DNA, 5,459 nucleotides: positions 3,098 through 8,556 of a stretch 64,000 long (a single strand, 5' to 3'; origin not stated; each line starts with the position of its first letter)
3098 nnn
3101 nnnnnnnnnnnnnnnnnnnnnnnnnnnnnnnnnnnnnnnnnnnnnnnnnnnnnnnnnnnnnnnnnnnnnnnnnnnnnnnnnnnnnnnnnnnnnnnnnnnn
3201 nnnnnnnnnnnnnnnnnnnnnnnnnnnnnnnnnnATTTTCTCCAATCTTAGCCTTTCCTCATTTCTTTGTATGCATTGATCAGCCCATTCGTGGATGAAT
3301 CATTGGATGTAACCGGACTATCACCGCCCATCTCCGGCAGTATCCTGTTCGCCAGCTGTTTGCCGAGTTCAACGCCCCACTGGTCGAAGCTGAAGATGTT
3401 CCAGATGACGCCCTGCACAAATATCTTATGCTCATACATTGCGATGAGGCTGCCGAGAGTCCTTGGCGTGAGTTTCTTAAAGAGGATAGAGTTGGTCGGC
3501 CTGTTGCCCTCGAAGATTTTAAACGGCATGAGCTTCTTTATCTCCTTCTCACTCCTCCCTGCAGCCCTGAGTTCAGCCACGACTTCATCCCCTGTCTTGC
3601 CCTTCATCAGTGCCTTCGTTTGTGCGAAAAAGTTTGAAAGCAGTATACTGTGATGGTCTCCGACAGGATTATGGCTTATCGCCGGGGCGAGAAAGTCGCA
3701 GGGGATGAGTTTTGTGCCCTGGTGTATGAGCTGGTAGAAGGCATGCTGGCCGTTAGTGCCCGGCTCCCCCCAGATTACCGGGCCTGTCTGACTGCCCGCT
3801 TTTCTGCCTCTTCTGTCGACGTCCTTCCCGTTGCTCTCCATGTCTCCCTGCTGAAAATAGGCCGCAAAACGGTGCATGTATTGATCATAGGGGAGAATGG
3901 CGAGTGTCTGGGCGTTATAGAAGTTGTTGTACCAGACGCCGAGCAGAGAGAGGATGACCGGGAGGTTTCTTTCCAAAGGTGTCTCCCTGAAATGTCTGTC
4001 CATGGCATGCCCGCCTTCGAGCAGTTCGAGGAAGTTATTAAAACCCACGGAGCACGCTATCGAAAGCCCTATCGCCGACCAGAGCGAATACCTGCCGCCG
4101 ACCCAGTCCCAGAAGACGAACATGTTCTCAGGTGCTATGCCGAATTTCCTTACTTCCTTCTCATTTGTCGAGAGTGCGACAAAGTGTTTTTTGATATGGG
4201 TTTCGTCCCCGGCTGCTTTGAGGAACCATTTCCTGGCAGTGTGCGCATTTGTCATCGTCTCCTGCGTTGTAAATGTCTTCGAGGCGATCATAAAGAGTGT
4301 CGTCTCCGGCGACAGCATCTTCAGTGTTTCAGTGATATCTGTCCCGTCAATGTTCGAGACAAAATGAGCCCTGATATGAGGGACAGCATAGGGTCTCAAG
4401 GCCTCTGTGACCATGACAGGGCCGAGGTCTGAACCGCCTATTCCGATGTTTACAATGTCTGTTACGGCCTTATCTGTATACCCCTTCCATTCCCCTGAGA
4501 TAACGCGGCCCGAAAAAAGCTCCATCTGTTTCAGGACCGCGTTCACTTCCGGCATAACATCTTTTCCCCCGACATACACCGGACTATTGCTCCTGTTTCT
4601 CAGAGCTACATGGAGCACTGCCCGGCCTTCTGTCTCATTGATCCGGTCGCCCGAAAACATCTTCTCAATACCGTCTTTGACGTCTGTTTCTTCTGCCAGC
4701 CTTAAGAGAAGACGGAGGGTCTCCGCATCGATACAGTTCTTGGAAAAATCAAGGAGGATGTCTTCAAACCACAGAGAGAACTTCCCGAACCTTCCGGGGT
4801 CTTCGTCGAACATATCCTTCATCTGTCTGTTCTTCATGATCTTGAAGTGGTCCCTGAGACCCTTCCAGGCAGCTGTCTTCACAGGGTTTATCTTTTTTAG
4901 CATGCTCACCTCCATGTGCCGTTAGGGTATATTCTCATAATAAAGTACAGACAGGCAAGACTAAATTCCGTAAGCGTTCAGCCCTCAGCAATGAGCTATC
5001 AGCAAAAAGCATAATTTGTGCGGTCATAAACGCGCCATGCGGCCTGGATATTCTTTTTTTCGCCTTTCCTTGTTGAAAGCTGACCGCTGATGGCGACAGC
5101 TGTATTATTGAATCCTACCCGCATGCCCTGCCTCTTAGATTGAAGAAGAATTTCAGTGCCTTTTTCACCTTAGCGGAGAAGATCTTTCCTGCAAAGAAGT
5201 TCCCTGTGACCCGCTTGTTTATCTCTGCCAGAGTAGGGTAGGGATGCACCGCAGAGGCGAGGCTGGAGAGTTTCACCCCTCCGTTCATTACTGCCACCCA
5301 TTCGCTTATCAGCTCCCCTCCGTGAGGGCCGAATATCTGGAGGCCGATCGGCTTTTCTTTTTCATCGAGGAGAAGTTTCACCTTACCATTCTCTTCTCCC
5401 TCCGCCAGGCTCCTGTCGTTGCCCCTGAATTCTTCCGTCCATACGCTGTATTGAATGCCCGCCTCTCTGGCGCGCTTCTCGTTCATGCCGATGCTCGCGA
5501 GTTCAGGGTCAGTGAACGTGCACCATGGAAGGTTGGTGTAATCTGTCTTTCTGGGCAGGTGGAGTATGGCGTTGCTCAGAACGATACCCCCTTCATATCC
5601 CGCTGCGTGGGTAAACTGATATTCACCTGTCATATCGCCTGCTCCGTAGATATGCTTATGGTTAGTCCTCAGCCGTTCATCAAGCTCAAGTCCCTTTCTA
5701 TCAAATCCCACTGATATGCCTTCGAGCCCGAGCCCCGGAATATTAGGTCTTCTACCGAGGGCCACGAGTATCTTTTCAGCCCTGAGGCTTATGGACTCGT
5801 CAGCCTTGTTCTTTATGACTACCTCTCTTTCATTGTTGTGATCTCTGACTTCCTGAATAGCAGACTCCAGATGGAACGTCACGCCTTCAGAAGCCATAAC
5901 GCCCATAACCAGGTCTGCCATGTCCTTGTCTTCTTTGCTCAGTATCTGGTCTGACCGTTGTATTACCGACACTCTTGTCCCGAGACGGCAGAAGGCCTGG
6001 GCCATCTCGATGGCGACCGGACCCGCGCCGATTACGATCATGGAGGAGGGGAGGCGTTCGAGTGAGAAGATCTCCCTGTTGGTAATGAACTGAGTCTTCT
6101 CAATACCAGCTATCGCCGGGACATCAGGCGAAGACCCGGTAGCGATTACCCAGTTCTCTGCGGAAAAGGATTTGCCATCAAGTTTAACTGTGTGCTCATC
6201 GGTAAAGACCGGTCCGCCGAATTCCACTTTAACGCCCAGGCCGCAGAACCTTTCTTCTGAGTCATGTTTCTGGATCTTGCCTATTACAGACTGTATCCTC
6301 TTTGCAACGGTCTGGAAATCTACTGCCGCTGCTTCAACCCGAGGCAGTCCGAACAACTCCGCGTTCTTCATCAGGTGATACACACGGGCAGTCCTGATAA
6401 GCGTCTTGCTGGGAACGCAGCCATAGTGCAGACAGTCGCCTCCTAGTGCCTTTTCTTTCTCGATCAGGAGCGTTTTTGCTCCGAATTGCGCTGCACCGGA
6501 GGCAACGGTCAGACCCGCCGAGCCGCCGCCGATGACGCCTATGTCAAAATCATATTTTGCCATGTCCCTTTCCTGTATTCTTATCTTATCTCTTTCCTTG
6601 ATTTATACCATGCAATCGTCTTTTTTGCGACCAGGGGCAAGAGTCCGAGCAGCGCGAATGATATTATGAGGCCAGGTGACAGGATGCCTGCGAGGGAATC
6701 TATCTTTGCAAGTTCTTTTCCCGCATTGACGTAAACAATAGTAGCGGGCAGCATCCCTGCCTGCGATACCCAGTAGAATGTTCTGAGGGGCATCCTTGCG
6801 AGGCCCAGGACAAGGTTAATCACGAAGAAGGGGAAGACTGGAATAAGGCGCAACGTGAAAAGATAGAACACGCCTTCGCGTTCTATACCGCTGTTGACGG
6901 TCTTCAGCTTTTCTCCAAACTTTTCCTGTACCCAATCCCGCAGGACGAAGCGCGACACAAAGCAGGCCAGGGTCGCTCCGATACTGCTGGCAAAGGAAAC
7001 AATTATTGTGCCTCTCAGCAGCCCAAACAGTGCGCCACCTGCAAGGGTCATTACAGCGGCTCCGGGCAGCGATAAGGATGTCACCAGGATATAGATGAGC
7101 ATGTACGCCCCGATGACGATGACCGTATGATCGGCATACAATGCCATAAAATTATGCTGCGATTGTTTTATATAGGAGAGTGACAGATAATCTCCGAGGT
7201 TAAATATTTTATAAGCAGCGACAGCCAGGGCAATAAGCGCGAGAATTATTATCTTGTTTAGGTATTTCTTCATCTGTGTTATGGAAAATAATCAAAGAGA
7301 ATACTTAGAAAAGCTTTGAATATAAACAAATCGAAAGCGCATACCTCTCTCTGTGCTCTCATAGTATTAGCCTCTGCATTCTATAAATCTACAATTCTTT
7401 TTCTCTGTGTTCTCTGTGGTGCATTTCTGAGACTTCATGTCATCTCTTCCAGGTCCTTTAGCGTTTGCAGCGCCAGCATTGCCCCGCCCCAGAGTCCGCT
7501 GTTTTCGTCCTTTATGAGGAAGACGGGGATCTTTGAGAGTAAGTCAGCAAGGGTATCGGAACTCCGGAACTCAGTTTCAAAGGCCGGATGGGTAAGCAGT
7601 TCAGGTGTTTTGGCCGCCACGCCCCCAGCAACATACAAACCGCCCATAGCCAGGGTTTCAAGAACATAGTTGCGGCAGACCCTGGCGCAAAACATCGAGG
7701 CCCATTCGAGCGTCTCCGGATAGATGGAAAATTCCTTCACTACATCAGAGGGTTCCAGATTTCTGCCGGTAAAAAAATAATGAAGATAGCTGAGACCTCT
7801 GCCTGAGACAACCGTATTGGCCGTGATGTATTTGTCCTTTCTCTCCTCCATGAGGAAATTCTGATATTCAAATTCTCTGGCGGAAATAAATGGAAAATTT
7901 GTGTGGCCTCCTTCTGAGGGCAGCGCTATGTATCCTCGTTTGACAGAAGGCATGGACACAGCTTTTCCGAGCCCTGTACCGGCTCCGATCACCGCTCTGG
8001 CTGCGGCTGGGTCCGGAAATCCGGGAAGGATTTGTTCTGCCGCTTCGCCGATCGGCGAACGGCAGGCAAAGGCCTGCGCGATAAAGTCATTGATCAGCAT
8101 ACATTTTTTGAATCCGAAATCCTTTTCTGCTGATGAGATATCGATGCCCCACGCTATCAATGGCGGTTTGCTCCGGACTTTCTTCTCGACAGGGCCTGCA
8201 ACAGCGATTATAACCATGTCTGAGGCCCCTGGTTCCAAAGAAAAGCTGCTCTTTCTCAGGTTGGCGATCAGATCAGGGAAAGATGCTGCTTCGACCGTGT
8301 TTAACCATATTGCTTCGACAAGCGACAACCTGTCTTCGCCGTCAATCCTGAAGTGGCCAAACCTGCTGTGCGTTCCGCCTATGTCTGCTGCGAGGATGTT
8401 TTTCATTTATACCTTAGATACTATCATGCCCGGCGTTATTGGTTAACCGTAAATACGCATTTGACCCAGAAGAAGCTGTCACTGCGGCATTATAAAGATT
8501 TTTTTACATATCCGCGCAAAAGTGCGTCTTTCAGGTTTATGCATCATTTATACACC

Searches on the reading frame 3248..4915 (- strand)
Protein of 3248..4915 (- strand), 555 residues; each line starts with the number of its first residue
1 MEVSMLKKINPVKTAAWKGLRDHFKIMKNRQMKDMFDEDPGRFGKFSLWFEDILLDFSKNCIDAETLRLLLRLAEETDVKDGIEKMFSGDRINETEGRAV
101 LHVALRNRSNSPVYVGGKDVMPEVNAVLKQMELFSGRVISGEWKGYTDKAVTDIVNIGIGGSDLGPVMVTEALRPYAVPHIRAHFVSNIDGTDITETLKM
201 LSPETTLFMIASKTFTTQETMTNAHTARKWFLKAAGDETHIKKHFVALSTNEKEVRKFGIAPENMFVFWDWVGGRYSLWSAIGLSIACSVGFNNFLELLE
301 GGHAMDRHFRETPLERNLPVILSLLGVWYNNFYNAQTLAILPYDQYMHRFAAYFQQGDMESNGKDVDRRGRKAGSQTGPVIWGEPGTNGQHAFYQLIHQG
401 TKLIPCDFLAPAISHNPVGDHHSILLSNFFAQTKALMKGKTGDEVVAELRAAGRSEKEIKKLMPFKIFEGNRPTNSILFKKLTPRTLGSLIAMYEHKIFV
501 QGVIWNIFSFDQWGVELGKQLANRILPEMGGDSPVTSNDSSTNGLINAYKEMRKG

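Call 47: search_protein_families(library=pfam, proteins=[window:3248-4915:-], max_evalue=0.001)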
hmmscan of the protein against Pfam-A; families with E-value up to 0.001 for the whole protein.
window:3248-4915:- (555 aa): 1 family
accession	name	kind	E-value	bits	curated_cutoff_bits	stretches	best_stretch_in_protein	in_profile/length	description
PF00342.24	PGI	-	1.9e-239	795.6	22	1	56-546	1-486/486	Phosphoglucose isomerase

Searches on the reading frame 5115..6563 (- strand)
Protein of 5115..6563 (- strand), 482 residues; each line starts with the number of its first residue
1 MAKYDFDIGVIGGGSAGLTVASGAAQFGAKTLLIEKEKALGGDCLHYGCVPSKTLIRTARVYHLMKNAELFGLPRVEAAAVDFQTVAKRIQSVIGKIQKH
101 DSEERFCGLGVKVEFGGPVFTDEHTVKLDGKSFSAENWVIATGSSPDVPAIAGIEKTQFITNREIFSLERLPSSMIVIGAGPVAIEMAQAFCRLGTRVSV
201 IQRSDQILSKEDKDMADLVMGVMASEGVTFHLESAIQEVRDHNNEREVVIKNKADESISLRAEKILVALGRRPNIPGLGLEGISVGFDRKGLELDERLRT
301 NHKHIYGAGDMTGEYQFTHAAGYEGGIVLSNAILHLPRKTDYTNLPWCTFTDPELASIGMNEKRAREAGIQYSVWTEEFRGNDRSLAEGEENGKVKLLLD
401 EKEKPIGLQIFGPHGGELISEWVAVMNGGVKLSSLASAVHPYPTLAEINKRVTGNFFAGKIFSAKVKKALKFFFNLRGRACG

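Call 47: search_protein_families(library=pfam, proteins=[window:5115-6563:-], max_evalue=0.001)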
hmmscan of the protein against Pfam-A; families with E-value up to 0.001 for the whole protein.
window:5115-6563:- (482 aa): 14 families
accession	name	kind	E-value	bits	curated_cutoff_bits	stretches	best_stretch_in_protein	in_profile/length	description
PF07992.20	Pyr_redox_2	-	7.5e-60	203.2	26.1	1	7-325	2-291/291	Pyridine nucleotide-disulphide oxidoreductase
PF02852.28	Pyr_redox_dim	-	2.1e-25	89.5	25.3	1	346-448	2-105/110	Pyridine nucleotide-disulphide oxidoreductase, dimerisation domain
PF00070.33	Pyr_redox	-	4.1e-23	82.1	22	1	175-251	2-80/82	Pyridine nucleotide-disulphide oxidoreductase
PF13738.12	Pyr_redox_3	-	7.7e-16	58.6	30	1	122-309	112-305/305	Pyridine nucleotide-disulphide oxidoreductase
PF03486.20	HI0933_like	-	5.3e-12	46.1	50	1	7-41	2-36/244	HI0933-like protein Rossmann domain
PF01134.28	GIDA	-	7.9e-10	38.8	22.1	1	7-72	1-60/391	Glucose inhibited division protein A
PF13450.12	NAD_binding_8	-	5.3e-08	33.5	21.9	1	10-47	1-38/68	NAD(P)-binding Rossmann-like domain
PF12831.13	FAD_oxidored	-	6e-08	32.8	27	1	7-44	1-38/416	FAD dependent oxidoreductase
PF13434.12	Lys_Orn_oxgnase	-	1e-07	31.9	21.3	1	129-215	142-233/339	L-lysine 6-monooxygenase/L-ornithine 5-monooxygenase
PF01262.27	AlaDh_PNT_C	-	3.2e-05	23.9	23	0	172-235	28-82/214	Alanine dehydrogenase/PNT, C-terminal domain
PF01946.23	Thi4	-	3.4e-05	23.6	26.2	0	6-57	18-70/235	Thi4 family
PF02737.24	3HCDH_N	-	0.0003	21.2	22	0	176-240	3-68/180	3-hydroxyacyl-CoA dehydrogenase, NAD binding domain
PF00890.30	FAD_binding_2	-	0.0004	20.1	20.4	1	8-46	2-39/414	FAD binding domain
PF13241.12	NAD_binding_7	-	0.00041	21.3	22.1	0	175-205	10-40/104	Putative NAD(P)-binding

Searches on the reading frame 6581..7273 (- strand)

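Call 91: search_protein_families(library=pfam, proteins=[window:6581-7273:-], max_evalue=0.01)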
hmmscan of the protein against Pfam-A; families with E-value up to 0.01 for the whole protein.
window:6581-7273:- (230 aa): 2 families
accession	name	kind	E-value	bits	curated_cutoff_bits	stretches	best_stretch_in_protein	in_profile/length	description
PF09335.16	VTT_dom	-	1e-23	84.6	33.9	1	73-186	4-122/123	VTT domain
PF13782.11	SpoVAB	-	0.0071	17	25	0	46-113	21-87/109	Stage V sporulation protein AB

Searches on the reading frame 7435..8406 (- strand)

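Call 47: search_protein_families(library=pfam, proteins=[window:7435-8406:-], max_evalue=0.001)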
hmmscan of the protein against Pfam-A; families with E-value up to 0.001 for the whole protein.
window:7435-8406:- (323 aa): 1 family
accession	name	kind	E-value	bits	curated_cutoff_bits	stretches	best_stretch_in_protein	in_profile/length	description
PF02685.22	Glucokinase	-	2.2e-61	208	22.1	1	5-314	1-313/314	Glucokinase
